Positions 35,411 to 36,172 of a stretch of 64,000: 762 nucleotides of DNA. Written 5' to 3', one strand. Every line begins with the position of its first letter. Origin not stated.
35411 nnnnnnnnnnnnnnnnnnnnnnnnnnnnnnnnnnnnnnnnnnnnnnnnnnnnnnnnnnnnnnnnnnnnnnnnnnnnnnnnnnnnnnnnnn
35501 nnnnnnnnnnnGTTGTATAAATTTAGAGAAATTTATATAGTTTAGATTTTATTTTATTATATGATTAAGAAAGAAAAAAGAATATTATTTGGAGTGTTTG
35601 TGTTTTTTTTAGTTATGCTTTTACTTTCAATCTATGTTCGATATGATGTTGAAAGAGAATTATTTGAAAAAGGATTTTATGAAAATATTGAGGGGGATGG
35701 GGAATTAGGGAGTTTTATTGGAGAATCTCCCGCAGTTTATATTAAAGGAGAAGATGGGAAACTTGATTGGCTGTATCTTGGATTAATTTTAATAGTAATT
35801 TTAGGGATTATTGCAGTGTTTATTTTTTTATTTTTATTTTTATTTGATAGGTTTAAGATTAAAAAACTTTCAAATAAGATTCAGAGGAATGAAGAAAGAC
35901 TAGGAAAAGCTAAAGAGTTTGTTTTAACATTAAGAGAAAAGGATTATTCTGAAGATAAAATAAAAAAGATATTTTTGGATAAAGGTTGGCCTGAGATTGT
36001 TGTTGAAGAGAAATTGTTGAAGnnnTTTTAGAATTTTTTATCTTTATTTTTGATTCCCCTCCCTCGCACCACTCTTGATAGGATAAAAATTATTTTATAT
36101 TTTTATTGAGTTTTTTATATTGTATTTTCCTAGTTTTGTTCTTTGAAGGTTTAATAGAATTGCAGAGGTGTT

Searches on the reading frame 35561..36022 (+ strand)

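Call 58: search_protein_families(library=pfam, proteins=[window:35561-36022:+], max_evalue=0.01)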
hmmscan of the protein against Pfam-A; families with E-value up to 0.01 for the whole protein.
window:35561-36022:+ (154 aa): 4 families
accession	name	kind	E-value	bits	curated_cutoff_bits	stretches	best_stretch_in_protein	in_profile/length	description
PF10318.15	7TM_GPCR_Srh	-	0.0023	17.4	26.3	1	3-112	123-229/302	Serpentine type 7TM GPCR chemoreceptor Srh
PF12420.13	DUF3671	-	0.0046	16.9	34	1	2-103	155-215/223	Fam-L, Fam-M like protein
PF03706.18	LPG_synthase_TM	-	0.0084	16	33.4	0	68-119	144-193/302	Lysylphosphatidylglycerol synthase TM region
PF17561.7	TssO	-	0.0085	16.7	29.2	0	70-126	10-66/148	Type VI secretion system, TssO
